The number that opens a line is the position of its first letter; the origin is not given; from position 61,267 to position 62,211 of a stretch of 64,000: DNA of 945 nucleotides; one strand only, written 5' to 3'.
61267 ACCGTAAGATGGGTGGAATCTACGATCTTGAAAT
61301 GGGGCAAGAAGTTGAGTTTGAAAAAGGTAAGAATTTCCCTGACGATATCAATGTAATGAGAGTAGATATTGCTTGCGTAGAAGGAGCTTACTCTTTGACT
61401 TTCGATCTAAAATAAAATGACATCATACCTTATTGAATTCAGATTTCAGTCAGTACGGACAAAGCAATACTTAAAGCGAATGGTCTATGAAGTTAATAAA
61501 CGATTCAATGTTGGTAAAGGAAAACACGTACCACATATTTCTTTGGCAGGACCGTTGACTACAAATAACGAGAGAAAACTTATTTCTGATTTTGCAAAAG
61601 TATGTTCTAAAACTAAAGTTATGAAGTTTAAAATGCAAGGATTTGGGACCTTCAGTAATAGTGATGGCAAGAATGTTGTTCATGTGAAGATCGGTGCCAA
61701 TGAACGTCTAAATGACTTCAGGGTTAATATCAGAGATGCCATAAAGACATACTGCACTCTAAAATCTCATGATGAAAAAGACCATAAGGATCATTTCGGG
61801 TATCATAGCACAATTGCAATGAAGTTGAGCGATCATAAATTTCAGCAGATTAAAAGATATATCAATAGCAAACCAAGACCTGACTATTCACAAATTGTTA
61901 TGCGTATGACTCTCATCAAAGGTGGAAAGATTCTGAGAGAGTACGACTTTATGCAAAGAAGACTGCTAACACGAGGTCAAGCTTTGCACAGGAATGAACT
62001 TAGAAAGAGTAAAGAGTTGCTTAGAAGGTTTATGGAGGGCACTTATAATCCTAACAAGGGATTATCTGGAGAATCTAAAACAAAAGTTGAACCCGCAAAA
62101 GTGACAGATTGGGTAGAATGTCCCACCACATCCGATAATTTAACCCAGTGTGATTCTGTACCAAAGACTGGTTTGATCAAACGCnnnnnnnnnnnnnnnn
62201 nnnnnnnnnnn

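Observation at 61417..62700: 2H phosphoesterase fused to a calcineurin-like metallophosphoesterase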

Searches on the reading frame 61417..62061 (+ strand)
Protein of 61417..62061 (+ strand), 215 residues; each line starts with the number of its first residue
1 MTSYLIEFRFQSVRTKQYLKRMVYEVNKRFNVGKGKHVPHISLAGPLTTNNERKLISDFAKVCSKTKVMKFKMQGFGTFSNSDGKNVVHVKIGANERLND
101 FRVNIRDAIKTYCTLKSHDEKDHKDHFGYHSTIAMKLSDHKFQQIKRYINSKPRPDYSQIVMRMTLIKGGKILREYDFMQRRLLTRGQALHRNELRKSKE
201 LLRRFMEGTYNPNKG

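Call 43: search_dna_similar(query=window:61417-62055:+, collection=phages, mode=protein, max_rows=20, max_evalue=0.01)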
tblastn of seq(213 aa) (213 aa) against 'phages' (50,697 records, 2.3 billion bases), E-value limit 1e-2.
No match.

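Call 70: search_protein_representatives(protein=window:61417-62061:+)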
Query: 215 residues. Proteins with E-value up to 0.001 (for the whole library): 328; up to 1e-10: 181; up to 1e-30: 31. The best 150 are listed.
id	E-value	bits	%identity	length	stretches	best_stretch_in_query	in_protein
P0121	1.7e-67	243.5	56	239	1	1-210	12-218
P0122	6.4e-53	195.8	48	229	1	1-214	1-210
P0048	7.7e-50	185.8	48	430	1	1-214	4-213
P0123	9.8e-47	175.6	48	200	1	1-203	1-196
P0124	8.5e-46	172.6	45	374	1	1-204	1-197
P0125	4.5e-45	170.2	42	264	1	3-213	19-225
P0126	1.2e-43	165.5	56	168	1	69-213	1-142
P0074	6.0e-43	163.3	43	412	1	1-206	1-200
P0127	1.2e-42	162.3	45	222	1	3-207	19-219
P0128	2.8e-41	157.8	40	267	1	3-204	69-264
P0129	3.7e-41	157.5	44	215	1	15-206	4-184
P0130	1.3e-40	155.6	40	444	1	1-214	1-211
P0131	5.4e-40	153.6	42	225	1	1-203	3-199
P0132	5.9e-37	143.7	35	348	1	3-213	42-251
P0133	1.3e-36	142.6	43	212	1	1-192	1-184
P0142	2.3e-33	132.0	36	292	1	3-204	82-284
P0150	1.2e-30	123.1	40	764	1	3-204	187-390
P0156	2.1e-28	115.8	38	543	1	1-205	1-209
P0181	2.1e-22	96.2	34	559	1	1-198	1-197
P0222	3.0e-16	76.1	27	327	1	1-203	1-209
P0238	9.4e-15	71.2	33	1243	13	44-111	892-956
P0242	1.8e-14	70.3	27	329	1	3-204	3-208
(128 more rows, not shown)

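Call 71: search_protein_families(library=pfam, proteins=[P0150, P0156, P0181, P0238, P0132, P0142, P0128, P0222, P0242, P0121], max_evalue=0.001)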
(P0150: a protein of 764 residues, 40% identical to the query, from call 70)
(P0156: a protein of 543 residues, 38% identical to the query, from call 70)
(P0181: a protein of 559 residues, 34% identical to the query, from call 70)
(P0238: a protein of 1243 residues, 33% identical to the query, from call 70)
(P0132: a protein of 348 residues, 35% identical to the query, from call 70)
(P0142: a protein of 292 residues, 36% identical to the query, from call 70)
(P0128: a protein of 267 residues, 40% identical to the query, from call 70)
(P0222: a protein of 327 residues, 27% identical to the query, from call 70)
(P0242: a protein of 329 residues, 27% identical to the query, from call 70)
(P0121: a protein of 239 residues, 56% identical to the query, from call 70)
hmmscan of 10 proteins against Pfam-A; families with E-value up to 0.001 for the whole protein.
P0150 (764 aa): 2 families
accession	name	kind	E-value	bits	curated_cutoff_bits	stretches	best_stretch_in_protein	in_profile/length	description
PF13563.12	2_5_RNA_ligase2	-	1.3e-17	64.7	27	1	216-349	20-149/152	2'-5' RNA ligase superfamily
PF12850.12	Metallophos_2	-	2.4e-07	31.3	27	1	6-112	16-120/154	Calcineurin-like phosphoesterase superfamily domain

P0156 (543 aa): 2 families
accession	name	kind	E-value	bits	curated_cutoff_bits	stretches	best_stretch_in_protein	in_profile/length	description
PF00226.36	DnaJ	-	2.1e-17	63.4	27.8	1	479-540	1-63/63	DnaJ domain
PF13563.12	2_5_RNA_ligase2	-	5e-17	62.8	27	1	34-171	20-150/152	2'-5' RNA ligase superfamily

P0181 (559 aa): 3 families
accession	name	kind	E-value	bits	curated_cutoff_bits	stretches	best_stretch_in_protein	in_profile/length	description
PF13563.12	2_5_RNA_ligase2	-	1.9e-19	70.6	27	1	36-156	21-137/152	2'-5' RNA ligase superfamily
PF02834.22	LigT_PEase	-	0.00011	22.7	23.3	0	37-90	31-87/87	LigT like Phosphoesterase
PF01757.29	Acyl_transf_3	-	0.00019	21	31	1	256-345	144-225/326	Acyltransferase domain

P0238 (1243 aa): 14 families
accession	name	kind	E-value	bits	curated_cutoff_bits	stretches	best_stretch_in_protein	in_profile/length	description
PF11736.14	DUF3299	-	8e-16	58.8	22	0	817-846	31-60/139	Protein of unknown function (DUF3299)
PF24765.1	SAC9_C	-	2.9e-14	53.7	27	0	972-1004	14-46/176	SAC9 C-terminal domain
PF17900.6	Peptidase_M1_N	-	1.2e-12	48.7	25.8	0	407-477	6-81/186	Peptidase M1 N-terminal domain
PF20614.3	Mycovirus_RNAse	-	5.4e-12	46.7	33.9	0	273-314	7-48/77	Homologues of viral RNAse III, found in viruses infecting fungi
PF12886.12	TORC_C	-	2.9e-11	44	26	0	605-631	33-59/75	Transducer of regulated CREB activity, C terminus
PF13713.11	BRX_N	-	5.3e-10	39.3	24.5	0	308-317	20-29/37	Transcription factor BRX N-terminal domain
PF05698.19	Trigger_C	-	6.4e-10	39.7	22.7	0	880-921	6-47/162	Bacterial trigger factor protein (TF) C-terminus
PF11991.13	Trp_DMAT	-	4.3e-07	30.1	25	0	296-349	200-254/357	Tryptophan dimethylallyltransferase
PF17840.6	Tugs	-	8.3e-07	29.5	27.7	0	970-991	12-33/47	Tethering Ubl4a to BAGS domain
PF01525.21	Rota_NS26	-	6e-06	26.5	25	0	948-1073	78-208/245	Rotavirus NS26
PF11176.13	Tma16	-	8.2e-06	26.1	22.7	0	627-721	19-110/146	Translation machinery-associated protein 16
PF15923.10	DUF4745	-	1e-05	26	34.8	0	413-454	60-102/133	Domain of unknown function (DUF4745)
PF05223.17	MecA_N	-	5.4e-05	23.9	22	0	332-369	53-90/117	NTF2-like N-terminal transpeptidase domain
PF12939.12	DUF3837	-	7.7e-05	23.6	25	0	633-676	10-53/101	Domain of unknown function (DUF3837)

P0132 (348 aa): 1 family
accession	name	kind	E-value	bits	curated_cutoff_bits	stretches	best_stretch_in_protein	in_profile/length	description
PF13563.12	2_5_RNA_ligase2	-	2.4e-16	60.5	27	1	58-207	9-148/152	2'-5' RNA ligase superfamily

P0142 (292 aa): 2 families
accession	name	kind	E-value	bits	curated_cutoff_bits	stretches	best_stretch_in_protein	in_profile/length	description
PF13563.12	2_5_RNA_ligase2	-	9.1e-21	74.9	27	1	116-238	22-137/152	2'-5' RNA ligase superfamily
PF02834.22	LigT_PEase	-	0.00083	19.9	23.3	0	106-169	23-87/87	LigT like Phosphoesterase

P0128 (267 aa): 1 family
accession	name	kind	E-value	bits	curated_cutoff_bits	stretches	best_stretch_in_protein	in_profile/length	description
PF13563.12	2_5_RNA_ligase2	-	2.2e-15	57.5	27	1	93-215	14-135/152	2'-5' RNA ligase superfamily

P0222 (327 aa): 1 family
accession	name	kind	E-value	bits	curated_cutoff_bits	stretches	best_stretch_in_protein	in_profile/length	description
PF13563.12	2_5_RNA_ligase2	-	4.4e-07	30.5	27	1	45-158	30-132/152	2'-5' RNA ligase superfamily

P0242 (329 aa): 0 families

P0121 (239 aa): 2 families
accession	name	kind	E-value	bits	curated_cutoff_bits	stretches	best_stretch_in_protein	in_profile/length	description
PF13563.12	2_5_RNA_ligase2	-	1.2e-11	45.3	27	1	44-177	20-148/152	2'-5' RNA ligase superfamily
PF02834.22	LigT_PEase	-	0.00098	19.7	23.3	0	28-96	9-86/87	LigT like Phosphoesterase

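Call 81: find_encoding_contigs(protein=P0121, flank=5000, max_places=4)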
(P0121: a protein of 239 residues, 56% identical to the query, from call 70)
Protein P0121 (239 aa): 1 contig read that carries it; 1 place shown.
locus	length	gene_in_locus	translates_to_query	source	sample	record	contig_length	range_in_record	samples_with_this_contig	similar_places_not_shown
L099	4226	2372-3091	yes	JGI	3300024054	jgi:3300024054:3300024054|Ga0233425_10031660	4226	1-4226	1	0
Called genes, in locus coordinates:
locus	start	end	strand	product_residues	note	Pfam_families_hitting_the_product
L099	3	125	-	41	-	?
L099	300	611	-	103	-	PF10543:ORF6N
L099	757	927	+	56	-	-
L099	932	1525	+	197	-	PF04011:LemA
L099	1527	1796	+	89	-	-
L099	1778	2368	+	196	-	PF00485:PRK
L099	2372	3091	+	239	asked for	PF13563:2_5_RNA_ligase2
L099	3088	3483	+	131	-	PF00293:NUDIX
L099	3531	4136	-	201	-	PF00069:Pkinase, PF01636:APH (faint), PF07714:PK_Tyr_Ser-Thr (weak), PF01163:RIO1, PF03109:ABC1 (weak), PF06293:Kdo (weak)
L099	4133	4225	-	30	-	?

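Call 84: search_protein_families(library=ncbifam, proteins=[L099:3088-3483:+], max_evalue=0.01)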
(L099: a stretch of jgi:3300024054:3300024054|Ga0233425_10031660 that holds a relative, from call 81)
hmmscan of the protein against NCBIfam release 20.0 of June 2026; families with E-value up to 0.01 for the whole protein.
L099:3088-3483:+ (131 aa): 15 families
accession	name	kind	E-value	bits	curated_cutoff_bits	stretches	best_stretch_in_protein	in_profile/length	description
TIGR02705.1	nudix_YtkD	equivalog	7.8e-11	41.7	154.4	1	10-67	29-86/156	RNA deprotection pyrophosphohydrolase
NF041652.1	Nud_hyd_Dein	equivalog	3.9e-08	33.7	200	1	4-69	13-86/152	Nudix hydrolase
NF001934.0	PRK00714.1-1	equivalog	1.1e-07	31.4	241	1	26-87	31-92/176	RNA pyrophosphohydrolase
NF006530.0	PRK08999.1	equivalog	1.2e-05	24.5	245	1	28-64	35-71/315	Nudix family hydrolase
NF007834.0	PRK10546.1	equivalog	2.3e-05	24.2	156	1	28-83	32-83/135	pyrimidine (deoxy)nucleoside triphosphate diphosphatase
NF001937.0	PRK00714.1-4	equivalog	3.9e-05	23.3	139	1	12-82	15-87/161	RNA pyrophosphohydrolase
NF001938.0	PRK00714.1-5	equivalog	5e-05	22.7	116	1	24-58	43-77/172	RNA pyrophosphohydrolase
NF008044.0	PRK10776.1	equivalog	0.00011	22.1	148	1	27-63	32-68/130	8-oxo-dGTP diphosphatase MutT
TIGR00586.1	mutt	equivalog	0.00043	20.3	97.9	1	27-63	33-69/129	8-oxo-dGTP diphosphatase MutT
NF008736.0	PRK11762.1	equivalog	0.0005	19.6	169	1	29-65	77-113/186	ADP compounds hydrolase NudE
NF001299.0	PRK00241.1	equivalog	0.00063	19.3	158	1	28-65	161-198/263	NAD(+) diphosphatase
NF001935.0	PRK00714.1-2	equivalog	0.00066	19.2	259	1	25-62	30-67/183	RNA pyrophosphohydrolase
NF003787.0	PRK05379.1-4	equivalog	0.00095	18.2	449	1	17-58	220-265/346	bifunctional nicotinamide-nucleotide adenylyltransferase/Nudix hydroxylase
NF052459.1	OxoGTPPhMutT1Mycb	equivalog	0.0015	17.7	475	1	19-58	22-61/292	8-oxo-(d)GTP phosphatase MutT1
NF001936.0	PRK00714.1-3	equivalog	0.0031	17.4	118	1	28-66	37-73/155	RNA pyrophosphohydrolase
